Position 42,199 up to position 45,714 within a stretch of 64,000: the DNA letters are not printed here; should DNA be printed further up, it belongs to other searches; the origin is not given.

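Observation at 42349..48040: TonB-dependent receptor / 80-aa membrane protein / tandem-duplicated hybrid histidine kinase operon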

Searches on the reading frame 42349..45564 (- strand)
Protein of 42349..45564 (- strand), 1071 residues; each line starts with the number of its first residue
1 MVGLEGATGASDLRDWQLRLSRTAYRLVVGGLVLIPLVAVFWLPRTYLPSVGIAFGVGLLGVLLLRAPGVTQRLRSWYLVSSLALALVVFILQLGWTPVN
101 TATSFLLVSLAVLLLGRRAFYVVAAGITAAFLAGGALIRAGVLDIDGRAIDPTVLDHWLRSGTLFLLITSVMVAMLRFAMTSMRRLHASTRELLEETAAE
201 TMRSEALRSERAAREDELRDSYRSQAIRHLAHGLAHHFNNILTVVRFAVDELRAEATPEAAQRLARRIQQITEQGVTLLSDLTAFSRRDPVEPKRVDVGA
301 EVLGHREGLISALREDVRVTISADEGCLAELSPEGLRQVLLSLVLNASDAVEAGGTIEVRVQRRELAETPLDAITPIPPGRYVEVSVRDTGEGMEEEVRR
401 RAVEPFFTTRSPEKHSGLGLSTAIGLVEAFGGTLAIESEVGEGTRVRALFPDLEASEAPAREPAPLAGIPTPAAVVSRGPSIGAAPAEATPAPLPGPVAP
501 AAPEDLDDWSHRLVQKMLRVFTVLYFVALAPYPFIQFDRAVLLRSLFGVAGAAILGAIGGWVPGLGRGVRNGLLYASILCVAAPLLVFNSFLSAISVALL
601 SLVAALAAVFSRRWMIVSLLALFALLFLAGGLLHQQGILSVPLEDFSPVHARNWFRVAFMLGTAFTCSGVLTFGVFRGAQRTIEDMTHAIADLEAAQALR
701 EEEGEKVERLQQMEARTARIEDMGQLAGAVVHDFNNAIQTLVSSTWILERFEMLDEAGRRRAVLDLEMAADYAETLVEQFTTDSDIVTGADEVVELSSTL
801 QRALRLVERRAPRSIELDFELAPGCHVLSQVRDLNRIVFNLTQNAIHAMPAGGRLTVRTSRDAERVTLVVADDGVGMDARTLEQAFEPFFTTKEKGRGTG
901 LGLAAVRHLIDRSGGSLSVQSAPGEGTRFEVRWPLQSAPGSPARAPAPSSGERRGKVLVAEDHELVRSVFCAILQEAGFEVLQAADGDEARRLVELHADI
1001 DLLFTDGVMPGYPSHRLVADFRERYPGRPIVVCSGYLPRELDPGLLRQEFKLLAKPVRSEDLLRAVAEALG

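Call 6: search_protein_families(library=pfam, proteins=[window:42349-45564:-], max_evalue=0.01)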
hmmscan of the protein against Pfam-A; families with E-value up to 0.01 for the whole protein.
window:42349-45564:- (1071 aa): 7 families
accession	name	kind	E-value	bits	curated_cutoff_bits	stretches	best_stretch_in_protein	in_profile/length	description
PF02518.31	HATPase_c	-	4.3e-46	156.4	26.4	2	832-936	4-110/111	Histidine kinase-, DNA gyrase B-, and HSP90-like ATPase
PF00072.30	Response_reg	-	5e-12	46.4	30.2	1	957-1066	1-110/111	Response regulator receiver domain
PF13581.12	HATPase_c_2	-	4.3e-08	33.6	27.4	1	847-919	46-114/127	Histidine kinase-like ATPase domain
PF10090.15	HPTransfase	-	1.6e-07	31.5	22.9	1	830-919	28-117/123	Histidine phosphotransferase C-terminal domain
PF00512.31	HisKA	-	4.5e-07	30.3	26.9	1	228-289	3-64/66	His Kinase A (phospho-acceptor) domain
PF14501.12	HATPase_c_5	-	4.7e-06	26.9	22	1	832-922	4-91/102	GHKL domain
PF13589.12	HATPase_c_3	-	2e-05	25.1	25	0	835-895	4-63/137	Histidine kinase-, DNA gyrase B-, and HSP90-like ATPase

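Call 7: search_protein_families(library=ncbifam, proteins=[window:42349-45564:-], max_evalue=0.01)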
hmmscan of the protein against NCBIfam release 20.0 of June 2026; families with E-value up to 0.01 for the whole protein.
window:42349-45564:- (1071 aa): 113 families (the best 25 are shown)
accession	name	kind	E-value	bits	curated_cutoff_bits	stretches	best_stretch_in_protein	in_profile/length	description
NF010076.0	PRK13557.1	subfamily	9.9e-94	314.7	631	2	717-1069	157-532/540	histidine kinase famiy protein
NF010411.0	PRK13837.1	equivalog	3.6e-93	313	647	2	173-458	392-681/828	two-component system VirA-like sensor kinase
NF046020.1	HisKinCckABruc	equivalog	5.5e-89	299.1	1000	2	709-1070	466-867/868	cell cycle histidine kinase CckA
NF046026.1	HisKinCckACaul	equivalog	3.4e-75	253.5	1000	2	715-1060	294-666/678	cell cycle histidine kinase CckA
NF008468.0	PRK11360.1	equivalog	5.3e-57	193.5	646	2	708-937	381-610/616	two-component system sensor histidine kinase AtoS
NF007688.0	PRK10364.1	equivalog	1e-54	186.1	479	2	708-936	225-452/460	two-component system sensor histidine kinase ZraS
NF052574.1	HisKinEspCMyxo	equivalog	8.5e-54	182.9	1200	2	711-1070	405-783/785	serine histidine kinase EspC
NF047466.1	hybrid_RR_LvrB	exception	4.1e-50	171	500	2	188-446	114-370/377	hybrid histidine kinase/response regulator LvrB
NF052573.1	HisKinEspAMyxo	equivalog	5.6e-48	163.5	1400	2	708-1026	369-703/755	serine histidine kinase EspA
NF038348.1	T2SS_HK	subfamily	6.7e-45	153.6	450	2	793-935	431-573/574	histidine kinase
NF046044.1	PnpS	equivalog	1.8e-40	139.2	400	2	792-933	243-389/390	two-component system histidine kinase PnpS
TIGR02916.1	PEP_his_kin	equivalog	2.2e-39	135.6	300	2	715-934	467-679/679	XrtA/PEP-CTERM system histidine kinase PrsK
TIGR02966.1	phoR_proteo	equivalog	2.5e-39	135.2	334.2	2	752-932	143-332/333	phosphate regulon sensor histidine kinase PhoR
TIGR02956.1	TMAO_torS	equivalog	5.2e-39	134.1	676.5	2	792-1070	535-820/967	TMAO reductase system sensor histidine kinase/response regulator TorS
NF053867.1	SprKinKinDBac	equivalog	2.6e-34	118.5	775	2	818-936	380-498/500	sporulation kinase KinD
NF008543.0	PRK11466.1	equivalog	5e-31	107.4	982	2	787-1070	512-798/914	TMAO reductase system sensor histidine kinase/response regulator TorS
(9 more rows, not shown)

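Call 10: find_homologous_proteins(query=window:42349-45564:-, max_evalue=1e-20)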
Query window:42349-45564:- (1071 aa): 252 proteins with E <= 1e-20 among 8000 candidates; the best 120 are listed.
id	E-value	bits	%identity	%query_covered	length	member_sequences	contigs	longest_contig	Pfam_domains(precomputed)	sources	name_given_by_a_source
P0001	0.0e+0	2323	100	100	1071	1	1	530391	PF10090.16,PF13581.13,PF02518.32,PF00512.32,PF13589.13,PF00072.31,PF14501.13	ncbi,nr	ncbi:MAG: ATP-binding protein [Deltaproteobacteria bacterium]|nr:ATP-binding protein [Deltaproteobac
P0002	1.3e-76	276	30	44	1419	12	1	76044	PF13426.14,PF13185.13,PF13581.13,PF08448.17,PF02518.32,PF00512.32,PF00989.32,PF00072.31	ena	-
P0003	1.5e-67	246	35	34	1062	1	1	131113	PF08447.19,PF13426.14,PF13188.14,PF08448.17,PF02518.32,PF00512.32,PF00989.32,PF00072.31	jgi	jgi:PAS domain S-box-containing protein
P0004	4.2e-65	238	32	35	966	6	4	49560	PF08447.19,PF13426.14,PF13188.14,PF08448.17,PF02518.32,PF00512.32,PF00989.32,PF00072.31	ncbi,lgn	ncbi:MAG: response regulator [Rhizobiaceae bacterium]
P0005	4.7e-64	235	37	26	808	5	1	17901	PF13185.13,PF03707.22,PF01590.33,PF02518.32,PF00512.32,PF00072.31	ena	-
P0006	2.1e-63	233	34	35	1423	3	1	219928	PF08447.19,PF08448.17,PF02518.32,PF00512.32,PF00072.31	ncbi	ncbi:response regulator [Cupriavidus lacunae]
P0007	1.1e-62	230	34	33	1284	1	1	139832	PF08447.19,PF13426.14,PF13188.14,PF13185.13,PF01590.33,PF08448.17,PF02518.32,PF13492.13,PF00512.32,PF00989.32,PF00072.31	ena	-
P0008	1.6e-62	230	31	33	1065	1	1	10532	PF17158.11,PF08447.19,PF13426.14,PF13188.14,PF24820.2,PF08448.17,PF02518.32,PF17159.11,PF00512.32,PF00989.32,PF00072.31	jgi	jgi:PAS domain S-box-containing protein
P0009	8.0e-62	228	31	35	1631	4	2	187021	PF08447.19,PF13426.14,PF13185.13,PF01590.33,PF08448.17,PF02518.32,PF00512.32,PF00072.31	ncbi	-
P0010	4.3e-60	222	36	24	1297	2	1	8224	PF13185.13,PF08448.17,PF02518.32,PF00512.32,PF00072.31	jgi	jgi:PAS domain S-box-containing protein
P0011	1.5e-59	220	34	37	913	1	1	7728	PF13185.13,PF01590.33,PF08448.17,PF02518.32,PF00512.32,PF00989.32,PF00072.31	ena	-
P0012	3.2e-59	219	32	34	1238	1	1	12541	PF08447.19,PF13426.14,PF13188.14,PF01590.33,PF08448.17,PF02518.32,PF00512.32,PF00989.32,PF00072.31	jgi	jgi:PAS domain S-box-containing protein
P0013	2.6e-58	216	32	40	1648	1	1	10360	PF08447.19,PF13426.14,PF13185.13,PF01590.33,PF08448.17,PF02518.32,PF13492.13,PF00512.32,PF00072.31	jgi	jgi:PAS domain S-box-containing protein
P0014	1.0e-57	214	32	33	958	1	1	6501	PF08447.19,PF13426.14,PF13188.14,PF08448.17,PF02518.32,PF00512.32,PF00989.32,PF00072.31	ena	-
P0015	1.4e-57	214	35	24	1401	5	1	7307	PF08447.19,PF13426.14,PF13185.13,PF08448.17,PF02518.32,PF00512.32,PF00989.32,PF00072.31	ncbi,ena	-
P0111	2.5e-37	146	29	43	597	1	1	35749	PF20969.3,PF02518.32,PF00512.32,PF00072.31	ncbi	-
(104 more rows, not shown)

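Call 29: find_encoding_contigs(protein=P0001, flank=10000, max_places=3)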
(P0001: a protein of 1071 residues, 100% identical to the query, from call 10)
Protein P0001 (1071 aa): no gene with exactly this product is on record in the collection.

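Call 45: search_protein_representatives(protein=window:42349-45564:-)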
Query: 1071 residues. Proteins with E-value up to 0.001 (for the whole library): 1198359; up to 1e-10: 489457; up to 1e-30: 113441. The best 150 are listed.
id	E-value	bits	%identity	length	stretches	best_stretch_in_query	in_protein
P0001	0.0e+00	2323.0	100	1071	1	1-1071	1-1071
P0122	4.1e-136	471.7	35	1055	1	11-1070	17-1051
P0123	9.6e-135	467.2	35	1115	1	27-1056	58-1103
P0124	5.1e-132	458.2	35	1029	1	16-1070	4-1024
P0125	5.7e-132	458.0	34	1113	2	450-1067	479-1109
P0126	3.2e-130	452.3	34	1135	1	7-1069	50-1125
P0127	1.0e-127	443.9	34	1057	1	7-1071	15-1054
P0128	2.3e-127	442.8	32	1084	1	14-1066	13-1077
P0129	5.4e-126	438.3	33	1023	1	41-1070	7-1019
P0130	7.9e-126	437.7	34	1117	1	44-1069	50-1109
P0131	1.5e-125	436.8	32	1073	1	9-1067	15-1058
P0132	2.7e-125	435.9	34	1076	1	15-1065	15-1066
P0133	7.0e-124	431.2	31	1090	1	15-1070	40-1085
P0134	1.3e-120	420.4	33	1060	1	89-1066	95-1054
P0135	1.0e-119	417.5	33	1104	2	101-1066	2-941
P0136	2.9e-119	416.0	35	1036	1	31-1070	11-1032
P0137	2.5e-118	412.9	35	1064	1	12-1068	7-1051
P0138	4.0e-117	408.9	33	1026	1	50-1063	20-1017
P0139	2.7e-112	392.9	30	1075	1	12-1066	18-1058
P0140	4.5e-112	392.2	31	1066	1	52-1069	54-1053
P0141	2.9e-110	386.2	32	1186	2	485-1062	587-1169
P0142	3.8e-110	385.8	34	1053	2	569-1069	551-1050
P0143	4.4e-109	382.3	32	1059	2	467-1067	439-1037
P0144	6.1e-109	381.8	34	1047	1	48-1035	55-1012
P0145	8.2e-109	381.4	32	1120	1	55-1068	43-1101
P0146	1.6e-100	353.9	32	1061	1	16-1071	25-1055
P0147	7.8e-98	345.0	33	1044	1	11-1070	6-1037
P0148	3.3e-97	343.0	32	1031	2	540-1066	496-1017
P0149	3.9e-97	342.7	33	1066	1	46-1071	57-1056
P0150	3.9e-96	339.4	30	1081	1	51-1069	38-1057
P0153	4.4e-88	312.7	32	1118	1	50-1066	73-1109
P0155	5.1e-86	305.9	36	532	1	561-1065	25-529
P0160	1.5e-77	277.9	38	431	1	652-1070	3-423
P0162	3.9e-74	266.6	33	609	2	14-464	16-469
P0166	2.8e-73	263.7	35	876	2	711-1070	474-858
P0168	9.8e-73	261.9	32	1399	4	865-1070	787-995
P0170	2.0e-72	260.9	37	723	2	705-1070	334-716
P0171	2.6e-72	260.6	37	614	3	870-1070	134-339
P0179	1.7e-71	257.9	31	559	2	665-1070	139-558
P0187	8.1e-71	255.6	37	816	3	861-1070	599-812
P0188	8.6e-71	255.5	40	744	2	869-1071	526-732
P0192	2.7e-70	253.9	36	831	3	863-1070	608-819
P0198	4.2e-70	253.2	37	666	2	801-1070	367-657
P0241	1.3e-68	248.3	43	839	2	866-1070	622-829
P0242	1.6e-68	248.0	36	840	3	866-1071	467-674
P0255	3.2e-68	247.0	36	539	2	662-1070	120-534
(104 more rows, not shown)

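Call 49: find_homologous_proteins(query=A1, max_evalue=1e-60)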
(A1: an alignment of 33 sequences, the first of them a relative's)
Query A1 (33 sequences) (1071 aa, profile of the alignment): 220 proteins with E <= 1e-60 among 8000 candidates; the best 120 are listed.
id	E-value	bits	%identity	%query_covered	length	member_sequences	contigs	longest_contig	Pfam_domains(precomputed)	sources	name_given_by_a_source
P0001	0.0e+0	1179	100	100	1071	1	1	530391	PF10090.16,PF13581.13,PF02518.32,PF00512.32,PF13589.13,PF00072.31,PF14501.13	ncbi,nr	ncbi:MAG: ATP-binding protein [Deltaproteobacteria bacterium]|nr:ATP-binding protein [Deltaproteobac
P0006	9.4e-150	519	34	35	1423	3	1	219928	PF08447.19,PF08448.17,PF02518.32,PF00512.32,PF00072.31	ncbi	ncbi:response regulator [Cupriavidus lacunae]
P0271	7.9e-146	506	34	54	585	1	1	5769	PF20969.3,PF02518.32,PF00072.31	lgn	-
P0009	2.5e-144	501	31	35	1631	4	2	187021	PF08447.19,PF13426.14,PF13185.13,PF01590.33,PF08448.17,PF02518.32,PF00512.32,PF00072.31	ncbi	-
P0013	5.4e-142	493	32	40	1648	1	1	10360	PF08447.19,PF13426.14,PF13185.13,PF01590.33,PF08448.17,PF02518.32,PF13492.13,PF00512.32,PF00072.31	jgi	jgi:PAS domain S-box-containing protein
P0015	7.6e-130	453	35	24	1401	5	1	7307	PF08447.19,PF13426.14,PF13185.13,PF08448.17,PF02518.32,PF00512.32,PF00989.32,PF00072.31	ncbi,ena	-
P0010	9.2e-129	449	36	24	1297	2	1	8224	PF13185.13,PF08448.17,PF02518.32,PF00512.32,PF00072.31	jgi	jgi:PAS domain S-box-containing protein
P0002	7.0e-127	443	30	44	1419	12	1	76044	PF13426.14,PF13185.13,PF13581.13,PF08448.17,PF02518.32,PF00512.32,PF00989.32,PF00072.31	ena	-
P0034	9.6e-121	423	32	35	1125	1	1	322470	PF08447.19,PF13426.14,PF13188.14,PF13185.13,PF01590.33,PF08448.17,PF02518.32,PF00512.32,PF00989.32,PF00072.31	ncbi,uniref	ncbi:response regulator [Shinella sp. BYT-45]|uniref:response regulator n=1 Tax=Shinella sp. BYT-45 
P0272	1.2e-117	412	39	25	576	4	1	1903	PF02518.32,PF00512.32,PF00072.31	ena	-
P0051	1.6e-117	412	35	34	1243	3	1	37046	PF08447.19,PF13426.14,PF00497.26,PF13188.14,PF08448.17,PF02518.32,PF00512.32,PF00989.32,PF00072.31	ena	-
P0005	4.6e-116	407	37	26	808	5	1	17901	PF13185.13,PF03707.22,PF01590.33,PF02518.32,PF00512.32,PF00072.31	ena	-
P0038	6.1e-116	407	29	37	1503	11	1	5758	PF08447.19,PF13185.13,PF02518.32,PF13492.13,PF00512.32,PF00072.31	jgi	jgi:PAS domain S-box-containing protein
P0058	2.3e-115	405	32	38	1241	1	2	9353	PF08447.19,PF13426.14,PF13188.14,PF01590.33,PF08448.17,PF02518.32,PF00512.32,PF00989.32,PF00072.31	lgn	-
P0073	2.4e-114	401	32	37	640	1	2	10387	PF02518.32,PF00512.32,PF00072.31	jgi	jgi:signal transduction histidine kinase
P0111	1.8e-92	329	29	43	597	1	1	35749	PF20969.3,PF02518.32,PF00512.32,PF00072.31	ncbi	-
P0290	1.9e-84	302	32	31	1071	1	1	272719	PF08447.19,PF13426.14,PF13188.14,PF13185.13,PF08448.17,PF02518.32,PF00512.32,PF00989.32,PF00072.31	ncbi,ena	-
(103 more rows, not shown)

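Call 50: find_encoding_contigs(protein=P0122, flank=10000, max_places=3)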
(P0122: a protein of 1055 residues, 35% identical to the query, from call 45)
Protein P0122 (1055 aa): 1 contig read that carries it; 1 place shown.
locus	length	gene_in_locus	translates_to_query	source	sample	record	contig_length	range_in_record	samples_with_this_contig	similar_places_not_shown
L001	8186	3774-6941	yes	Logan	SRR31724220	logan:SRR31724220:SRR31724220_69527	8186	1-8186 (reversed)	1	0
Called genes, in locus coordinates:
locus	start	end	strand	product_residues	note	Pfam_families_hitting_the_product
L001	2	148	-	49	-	?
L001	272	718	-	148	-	PF02082:Rrf2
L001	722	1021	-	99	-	PF07883:Cupin_2, PF05899:Cupin_3 (weak), PF02311:AraC_binding (weak)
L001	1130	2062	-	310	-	-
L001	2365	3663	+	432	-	-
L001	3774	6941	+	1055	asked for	PF00512:HisKA (faint), PF10090:HPTransfase (faint), PF13581:HATPase_c_2 (faint), PF02518:HATPase_c, PF13589:HATPase_c_3 (faint), PF14501:HATPase_c_5 (faint), PF02518:HATPase_c, PF00072:Response_reg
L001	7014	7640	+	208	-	-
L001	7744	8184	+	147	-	?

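Call 51: list_cluster_members(proteins=[P0122, P0123, P0124, P0125, P0126, P0127, P0128, P0129, P0130, P0131])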
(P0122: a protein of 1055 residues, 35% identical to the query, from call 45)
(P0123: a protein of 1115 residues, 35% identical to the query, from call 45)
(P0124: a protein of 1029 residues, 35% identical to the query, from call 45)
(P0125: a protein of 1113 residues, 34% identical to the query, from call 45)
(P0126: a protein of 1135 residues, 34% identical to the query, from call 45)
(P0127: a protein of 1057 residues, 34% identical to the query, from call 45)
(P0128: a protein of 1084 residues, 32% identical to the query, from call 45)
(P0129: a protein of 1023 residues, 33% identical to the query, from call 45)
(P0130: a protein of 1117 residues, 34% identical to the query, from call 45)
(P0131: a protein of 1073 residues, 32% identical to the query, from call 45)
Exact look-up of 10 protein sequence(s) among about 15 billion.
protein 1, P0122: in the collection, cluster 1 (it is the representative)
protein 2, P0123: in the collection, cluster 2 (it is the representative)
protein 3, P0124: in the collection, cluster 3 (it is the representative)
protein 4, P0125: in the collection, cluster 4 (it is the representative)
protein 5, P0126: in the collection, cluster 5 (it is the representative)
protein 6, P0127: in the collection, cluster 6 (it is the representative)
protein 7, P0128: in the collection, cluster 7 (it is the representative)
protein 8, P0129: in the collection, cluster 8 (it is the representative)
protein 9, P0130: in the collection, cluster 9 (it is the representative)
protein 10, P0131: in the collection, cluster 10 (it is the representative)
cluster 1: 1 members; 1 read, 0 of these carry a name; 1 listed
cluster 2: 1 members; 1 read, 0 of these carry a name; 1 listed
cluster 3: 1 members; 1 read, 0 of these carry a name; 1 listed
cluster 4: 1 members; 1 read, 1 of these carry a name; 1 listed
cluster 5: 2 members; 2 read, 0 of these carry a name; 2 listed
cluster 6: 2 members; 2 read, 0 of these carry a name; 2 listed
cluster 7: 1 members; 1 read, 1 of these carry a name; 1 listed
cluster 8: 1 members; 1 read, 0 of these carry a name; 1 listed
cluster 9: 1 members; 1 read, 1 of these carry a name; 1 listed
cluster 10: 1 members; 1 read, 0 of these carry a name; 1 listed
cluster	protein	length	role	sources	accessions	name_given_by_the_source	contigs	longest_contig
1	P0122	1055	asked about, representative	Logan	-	-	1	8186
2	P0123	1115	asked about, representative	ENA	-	-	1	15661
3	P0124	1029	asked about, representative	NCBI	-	-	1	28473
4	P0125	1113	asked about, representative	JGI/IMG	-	signal transduction histidine kinase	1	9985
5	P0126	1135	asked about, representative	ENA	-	-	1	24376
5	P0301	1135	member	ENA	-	-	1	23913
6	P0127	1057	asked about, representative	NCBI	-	-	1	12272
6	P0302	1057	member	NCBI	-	-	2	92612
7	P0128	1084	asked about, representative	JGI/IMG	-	signal transduction histidine kinase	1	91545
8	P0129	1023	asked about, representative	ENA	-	-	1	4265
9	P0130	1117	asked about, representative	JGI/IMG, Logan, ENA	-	signal transduction histidine kinase/ActR/RegA family two-component response regulator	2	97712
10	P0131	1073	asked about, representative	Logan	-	-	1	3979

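Call 52: find_encoding_contigs(protein=P0128, flank=8000, max_places=2)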
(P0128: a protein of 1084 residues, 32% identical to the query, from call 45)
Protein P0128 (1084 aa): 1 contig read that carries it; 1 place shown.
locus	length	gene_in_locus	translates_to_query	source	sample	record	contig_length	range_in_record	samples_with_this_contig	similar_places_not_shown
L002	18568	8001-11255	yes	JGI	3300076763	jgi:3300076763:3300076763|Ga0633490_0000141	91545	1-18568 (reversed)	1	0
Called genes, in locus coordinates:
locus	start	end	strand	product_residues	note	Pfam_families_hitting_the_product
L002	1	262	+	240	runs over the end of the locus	-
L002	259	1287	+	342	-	-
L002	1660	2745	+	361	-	PF16289:PIN_12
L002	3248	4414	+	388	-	PF13173:AAA_14, PF13635:DUF4143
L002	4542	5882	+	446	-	PF01551:Peptidase_M23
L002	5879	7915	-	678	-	PF01136:Peptidase_U32, PF12392:DUF3656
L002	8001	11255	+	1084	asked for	PF00512:HisKA (faint), PF02518:HATPase_c, PF13589:HATPase_c_3 (faint), PF02518:HATPase_c, PF00072:Response_reg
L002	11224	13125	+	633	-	PF00595:PDZ (faint), PF13180:PDZ_2 (faint)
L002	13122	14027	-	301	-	-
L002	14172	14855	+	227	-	PF13646:HEAT_2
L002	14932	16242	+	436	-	PF00365:PFK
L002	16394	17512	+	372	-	PF04055:Radical_SAM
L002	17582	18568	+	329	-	?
